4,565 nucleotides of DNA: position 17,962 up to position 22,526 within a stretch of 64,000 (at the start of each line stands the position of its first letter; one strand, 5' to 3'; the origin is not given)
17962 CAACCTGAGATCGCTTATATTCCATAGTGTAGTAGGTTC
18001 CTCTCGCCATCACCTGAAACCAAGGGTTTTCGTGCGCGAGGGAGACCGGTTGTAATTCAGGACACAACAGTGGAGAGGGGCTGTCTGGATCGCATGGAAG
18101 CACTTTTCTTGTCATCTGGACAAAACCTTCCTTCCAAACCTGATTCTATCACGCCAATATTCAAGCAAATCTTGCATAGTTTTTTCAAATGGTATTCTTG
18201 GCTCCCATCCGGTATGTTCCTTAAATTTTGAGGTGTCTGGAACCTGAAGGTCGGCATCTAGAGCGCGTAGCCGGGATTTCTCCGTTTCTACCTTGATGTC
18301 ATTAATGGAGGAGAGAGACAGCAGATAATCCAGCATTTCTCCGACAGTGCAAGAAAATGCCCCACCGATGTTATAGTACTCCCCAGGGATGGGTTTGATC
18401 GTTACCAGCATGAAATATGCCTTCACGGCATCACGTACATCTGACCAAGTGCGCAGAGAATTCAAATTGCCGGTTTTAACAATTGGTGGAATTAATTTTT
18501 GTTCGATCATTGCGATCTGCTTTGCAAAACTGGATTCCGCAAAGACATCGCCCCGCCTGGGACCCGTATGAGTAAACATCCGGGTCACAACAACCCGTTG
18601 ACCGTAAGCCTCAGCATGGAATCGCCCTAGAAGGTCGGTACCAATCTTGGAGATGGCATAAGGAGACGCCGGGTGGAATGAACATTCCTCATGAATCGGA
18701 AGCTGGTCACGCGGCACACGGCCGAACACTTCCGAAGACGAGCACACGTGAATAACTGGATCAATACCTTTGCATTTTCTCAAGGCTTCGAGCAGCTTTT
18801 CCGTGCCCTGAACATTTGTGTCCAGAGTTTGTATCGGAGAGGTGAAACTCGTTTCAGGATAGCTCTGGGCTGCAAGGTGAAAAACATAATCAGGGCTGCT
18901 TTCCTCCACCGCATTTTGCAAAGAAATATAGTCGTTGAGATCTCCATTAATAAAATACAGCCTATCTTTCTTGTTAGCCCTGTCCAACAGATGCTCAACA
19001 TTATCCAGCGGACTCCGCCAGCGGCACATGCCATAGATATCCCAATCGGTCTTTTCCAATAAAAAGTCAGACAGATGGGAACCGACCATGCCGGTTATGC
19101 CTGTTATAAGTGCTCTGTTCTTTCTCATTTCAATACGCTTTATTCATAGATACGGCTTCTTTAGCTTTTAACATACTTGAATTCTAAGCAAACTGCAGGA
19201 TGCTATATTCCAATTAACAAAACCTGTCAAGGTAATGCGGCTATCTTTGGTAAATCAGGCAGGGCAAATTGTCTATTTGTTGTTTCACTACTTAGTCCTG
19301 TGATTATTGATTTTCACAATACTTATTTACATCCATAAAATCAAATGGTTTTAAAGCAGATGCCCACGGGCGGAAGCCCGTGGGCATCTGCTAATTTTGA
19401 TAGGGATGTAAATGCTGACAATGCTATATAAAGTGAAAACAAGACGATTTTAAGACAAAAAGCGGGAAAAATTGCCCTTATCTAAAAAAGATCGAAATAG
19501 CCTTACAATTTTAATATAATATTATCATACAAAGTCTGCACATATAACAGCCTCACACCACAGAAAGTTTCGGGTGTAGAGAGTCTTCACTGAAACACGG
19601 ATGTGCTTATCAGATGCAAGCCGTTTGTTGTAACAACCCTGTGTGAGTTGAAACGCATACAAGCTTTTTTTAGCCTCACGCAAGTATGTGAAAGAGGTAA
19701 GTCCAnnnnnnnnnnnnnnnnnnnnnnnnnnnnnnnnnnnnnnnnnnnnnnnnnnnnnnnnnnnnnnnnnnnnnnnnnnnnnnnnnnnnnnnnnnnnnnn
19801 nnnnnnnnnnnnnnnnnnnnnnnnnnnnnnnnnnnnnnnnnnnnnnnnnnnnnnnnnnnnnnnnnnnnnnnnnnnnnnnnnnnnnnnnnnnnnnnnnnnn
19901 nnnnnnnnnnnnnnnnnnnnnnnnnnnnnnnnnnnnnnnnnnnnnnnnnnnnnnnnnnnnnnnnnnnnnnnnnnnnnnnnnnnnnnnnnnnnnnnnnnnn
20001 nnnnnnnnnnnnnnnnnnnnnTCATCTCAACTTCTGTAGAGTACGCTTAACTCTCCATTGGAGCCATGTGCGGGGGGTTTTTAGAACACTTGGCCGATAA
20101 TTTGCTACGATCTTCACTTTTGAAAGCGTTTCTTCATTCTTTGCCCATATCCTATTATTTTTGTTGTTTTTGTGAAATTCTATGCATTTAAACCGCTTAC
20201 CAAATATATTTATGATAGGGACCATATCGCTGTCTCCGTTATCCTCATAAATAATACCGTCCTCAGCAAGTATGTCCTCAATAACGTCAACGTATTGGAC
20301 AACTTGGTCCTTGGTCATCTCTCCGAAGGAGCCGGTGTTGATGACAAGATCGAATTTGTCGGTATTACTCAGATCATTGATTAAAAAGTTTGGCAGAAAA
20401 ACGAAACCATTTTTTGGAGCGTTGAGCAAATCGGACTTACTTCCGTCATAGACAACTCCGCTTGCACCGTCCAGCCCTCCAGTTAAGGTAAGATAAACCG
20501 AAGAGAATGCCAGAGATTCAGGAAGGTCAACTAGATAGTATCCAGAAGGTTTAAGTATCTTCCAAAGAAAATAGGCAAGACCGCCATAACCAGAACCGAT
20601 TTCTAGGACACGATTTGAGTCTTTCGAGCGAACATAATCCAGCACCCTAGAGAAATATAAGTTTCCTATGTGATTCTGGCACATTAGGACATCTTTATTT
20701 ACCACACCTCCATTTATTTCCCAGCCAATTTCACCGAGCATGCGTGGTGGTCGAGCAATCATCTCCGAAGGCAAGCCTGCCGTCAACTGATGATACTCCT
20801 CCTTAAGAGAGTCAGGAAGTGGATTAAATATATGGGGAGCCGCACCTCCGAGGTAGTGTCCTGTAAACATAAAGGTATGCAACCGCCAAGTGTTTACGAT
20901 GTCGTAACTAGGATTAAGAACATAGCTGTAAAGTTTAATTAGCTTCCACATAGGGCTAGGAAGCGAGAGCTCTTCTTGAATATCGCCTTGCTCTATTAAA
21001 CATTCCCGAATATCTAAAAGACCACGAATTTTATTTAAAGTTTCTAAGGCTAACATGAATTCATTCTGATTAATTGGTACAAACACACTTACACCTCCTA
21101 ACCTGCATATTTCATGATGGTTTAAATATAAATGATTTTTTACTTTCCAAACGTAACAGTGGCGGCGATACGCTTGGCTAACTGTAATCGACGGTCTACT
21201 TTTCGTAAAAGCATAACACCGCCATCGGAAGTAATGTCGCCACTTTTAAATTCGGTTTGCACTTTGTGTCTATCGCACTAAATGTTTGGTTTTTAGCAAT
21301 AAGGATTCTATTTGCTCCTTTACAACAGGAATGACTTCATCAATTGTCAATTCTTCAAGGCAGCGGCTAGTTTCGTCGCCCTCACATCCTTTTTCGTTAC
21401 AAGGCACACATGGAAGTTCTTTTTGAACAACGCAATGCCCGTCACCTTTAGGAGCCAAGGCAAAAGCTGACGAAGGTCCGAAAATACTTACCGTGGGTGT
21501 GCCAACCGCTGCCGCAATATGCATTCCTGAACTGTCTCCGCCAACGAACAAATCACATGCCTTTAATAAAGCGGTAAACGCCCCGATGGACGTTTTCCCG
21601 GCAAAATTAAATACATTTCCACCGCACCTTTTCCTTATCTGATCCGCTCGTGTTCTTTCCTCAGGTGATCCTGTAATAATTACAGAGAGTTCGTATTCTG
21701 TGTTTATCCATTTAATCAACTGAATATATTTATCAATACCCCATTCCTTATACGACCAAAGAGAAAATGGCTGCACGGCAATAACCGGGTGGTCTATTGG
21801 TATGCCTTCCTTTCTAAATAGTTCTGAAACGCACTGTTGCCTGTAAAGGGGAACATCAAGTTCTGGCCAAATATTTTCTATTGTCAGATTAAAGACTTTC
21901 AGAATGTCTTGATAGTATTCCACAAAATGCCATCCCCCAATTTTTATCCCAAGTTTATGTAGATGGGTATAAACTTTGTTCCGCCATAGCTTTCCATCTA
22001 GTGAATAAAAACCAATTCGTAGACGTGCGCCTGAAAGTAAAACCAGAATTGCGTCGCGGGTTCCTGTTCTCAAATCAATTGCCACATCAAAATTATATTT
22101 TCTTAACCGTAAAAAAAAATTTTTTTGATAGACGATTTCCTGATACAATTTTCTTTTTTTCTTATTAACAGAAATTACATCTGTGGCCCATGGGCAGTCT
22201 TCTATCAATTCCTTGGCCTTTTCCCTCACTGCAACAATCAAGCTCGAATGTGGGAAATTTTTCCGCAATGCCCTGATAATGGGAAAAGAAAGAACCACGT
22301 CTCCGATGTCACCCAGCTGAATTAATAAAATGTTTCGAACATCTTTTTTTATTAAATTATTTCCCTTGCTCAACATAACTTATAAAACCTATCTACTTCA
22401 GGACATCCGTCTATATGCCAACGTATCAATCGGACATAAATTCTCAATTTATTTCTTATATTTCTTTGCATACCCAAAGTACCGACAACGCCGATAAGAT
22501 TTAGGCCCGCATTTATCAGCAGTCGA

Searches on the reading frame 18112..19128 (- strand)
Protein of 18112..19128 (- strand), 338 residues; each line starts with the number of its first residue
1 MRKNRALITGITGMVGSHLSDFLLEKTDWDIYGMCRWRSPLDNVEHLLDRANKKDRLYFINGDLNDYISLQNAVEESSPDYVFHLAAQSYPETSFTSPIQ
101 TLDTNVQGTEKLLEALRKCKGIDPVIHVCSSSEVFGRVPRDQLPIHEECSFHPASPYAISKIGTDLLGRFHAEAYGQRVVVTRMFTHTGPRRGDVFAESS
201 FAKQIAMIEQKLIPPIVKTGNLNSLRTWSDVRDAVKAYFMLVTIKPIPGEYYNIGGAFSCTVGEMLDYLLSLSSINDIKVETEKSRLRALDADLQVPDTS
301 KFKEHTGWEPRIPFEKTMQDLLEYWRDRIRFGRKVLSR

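Call 4: search_protein_families(library=pfam, proteins=[window:18112-19128:-], max_evalue=0.001)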
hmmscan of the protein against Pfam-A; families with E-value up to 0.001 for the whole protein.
window:18112-19128:- (338 aa): 6 families
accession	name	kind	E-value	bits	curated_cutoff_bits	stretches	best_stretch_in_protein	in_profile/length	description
PF16363.11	GDP_Man_Dehyd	-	8.4e-70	236.3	27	1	7-320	1-331/332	GDP-mannose 4,6 dehydratase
PF01370.27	Epimerase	-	4.8e-51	173.9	20.9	1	6-255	1-240/240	NAD dependent epimerase/dehydratase family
PF02719.21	Polysacc_synt_2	-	3.3e-10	40.1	20.2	1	7-126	2-124/293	Polysaccharide biosynthesis protein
PF07993.18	NAD_binding_4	-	5.8e-10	39.2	20.1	1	8-136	1-141/258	Male sterility protein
PF01073.25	3Beta_HSD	-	1.1e-09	38.1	22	1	7-149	1-136/280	3-beta hydroxysteroid dehydrogenase/isomerase family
PF04321.23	RmlD_sub_bind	-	8.6e-07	28.7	27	1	6-162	3-130/287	RmlD substrate binding domain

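Call 5: search_protein_families(library=ncbifam, proteins=[window:18112-19128:-], max_evalue=0.001)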
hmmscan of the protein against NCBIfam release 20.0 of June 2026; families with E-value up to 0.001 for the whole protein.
window:18112-19128:- (338 aa): 24 families
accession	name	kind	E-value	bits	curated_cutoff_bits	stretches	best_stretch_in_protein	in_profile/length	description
TIGR01472.1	gmd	equivalog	2.9e-45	155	415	1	5-324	2-337/342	GDP-mannose 4,6-dehydratase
TIGR04180.1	EDH_00030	hypoth_equivalog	1.2e-39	136.1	475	1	7-311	2-295/297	NAD-dependent 4,6-dehydratase LegB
TIGR01181.1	dTDP_gluc_dehyt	equivalog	1.4e-39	136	365.1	1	6-330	2-316/321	dTDP-glucose 4,6-dehydratase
TIGR02622.1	CDP_4_6_dhtase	equivalog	5.1e-31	108.1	278.45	1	3-333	4-338/352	CDP-glucose 4,6-dehydratase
NF007490.0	PRK10084.1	subfamily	1.1e-25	90.4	649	1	6-331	3-340/361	dTDP-glucose 4,6-dehydratase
TIGR01179.1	galE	equivalog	3.6e-24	85.2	262.3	1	6-324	2-324/332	UDP-glucose 4-epimerase GalE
NF007582.0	PRK10217.1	equivalog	4.9e-24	85.1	698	1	5-323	3-329/355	dTDP-glucose 4,6-dehydratase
NF008872.0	PRK11908.1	equivalog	1.6e-16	60.3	294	1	5-335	3-345/349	bifunctional UDP-4-keto-pentose/UDP-xylose synthase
NF011728.1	PRK15181.1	equivalog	1.9e-16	60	760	1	4-326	16-338/348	Vi polysaccharide biosynthesis UDP-N-acetylglucosaminuronic acid C-4 epimerase TviC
NF005998.1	PRK08125.1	equivalog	1.1e-12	47.2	777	1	2-271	314-583/649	bifunctional UDP-4-amino-4-deoxy-L-arabinose formyltransferase/UDP-glucuronic acid oxidase ArnA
TIGR03466.1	HpnA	hypoth_equivalog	2.1e-12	46.6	367.65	1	5-287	2-260/327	hopanoid-associated sugar epimerase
NF007956.0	PRK10675.1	subfamily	2.7e-12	46.5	394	1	5-165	2-157/338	UDP-glucose 4-epimerase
NF043036.1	ErythonDh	equivalog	5.5e-12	45.5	325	1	6-167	3-159/321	D-erythronate dehydrogenase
NF041293.1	G6PDh_Azf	equivalog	1.3e-09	37.8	400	1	5-184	4-179/252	NAD-dependent glucose-6-phosphate dehydrogenase Azf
NF052578.1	StrlDmthSdmBMthl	equivalog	2.1e-08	34.3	600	1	6-277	3-249/328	sterol demethylase protein SdmB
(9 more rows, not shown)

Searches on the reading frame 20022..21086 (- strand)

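Call 4: search_protein_families(library=pfam, proteins=[window:20022-21086:-], max_evalue=0.001)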
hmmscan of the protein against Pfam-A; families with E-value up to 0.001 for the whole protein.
window:20022-21086:- (354 aa): 0 families

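Call 5: search_protein_families(library=ncbifam, proteins=[window:20022-21086:-], max_evalue=0.001)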
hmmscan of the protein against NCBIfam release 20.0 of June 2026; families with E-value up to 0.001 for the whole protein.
window:20022-21086:- (354 aa): 3 families
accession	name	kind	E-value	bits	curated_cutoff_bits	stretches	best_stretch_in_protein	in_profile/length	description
TIGR04371.1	methyltran_NanM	subfamily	1.7e-22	80.3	44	1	148-273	141-265/273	putative sugar O-methyltransferase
NF043040.1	corrin_prot_MT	hypoth_equivalog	0.0001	21.9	180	0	238-279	104-145/216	corrinoid protein-associated methyltransferase CpaM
NF053839.1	CPFASynBruc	equivalog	0.00042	19.4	600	0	155-178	173-196/410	cyclopropane fatty acid synthase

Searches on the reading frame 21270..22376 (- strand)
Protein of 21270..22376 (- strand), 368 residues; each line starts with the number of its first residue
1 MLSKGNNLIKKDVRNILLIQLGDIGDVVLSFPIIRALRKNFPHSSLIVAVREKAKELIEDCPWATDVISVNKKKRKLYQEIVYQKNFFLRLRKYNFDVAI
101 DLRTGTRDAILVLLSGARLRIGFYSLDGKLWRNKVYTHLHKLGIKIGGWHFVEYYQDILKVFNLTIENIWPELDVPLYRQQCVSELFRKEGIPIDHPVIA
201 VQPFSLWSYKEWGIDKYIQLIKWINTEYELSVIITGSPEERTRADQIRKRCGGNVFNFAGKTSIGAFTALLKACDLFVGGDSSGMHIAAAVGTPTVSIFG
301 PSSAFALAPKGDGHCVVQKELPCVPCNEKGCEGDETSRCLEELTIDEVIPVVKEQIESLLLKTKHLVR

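Call 21: search_protein_families(library=ncbifam, proteins=[window:21270-22376:-], max_evalue=0.00001)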
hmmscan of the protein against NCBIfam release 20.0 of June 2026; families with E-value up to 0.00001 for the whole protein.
window:21270-22376:- (368 aa): 5 families
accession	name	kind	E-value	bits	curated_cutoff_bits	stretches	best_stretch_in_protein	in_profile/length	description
TIGR02201.1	heptsyl_trn_III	equivalog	5e-38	131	170.2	1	16-310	2-297/344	putative lipopolysaccharide heptosyltransferase III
NF007742.0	PRK10422.1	equivalog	8e-36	123.6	467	1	10-306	2-295/352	lipopolysaccharide core heptosyltransferase RfaQ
TIGR02195.1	heptsyl_trn_II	equivalog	6.7e-33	114.2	134.6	1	16-354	2-336/339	lipopolysaccharide heptosyltransferase II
TIGR02193.1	heptsyl_trn_I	equivalog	1.2e-21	77.3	185.3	1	15-312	1-294/320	lipopolysaccharide heptosyltransferase I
NF008162.0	PRK10916.1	equivalog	1.2e-17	64.1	569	1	16-306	3-294/348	ADP-heptose--LPS heptosyltransferase RfaF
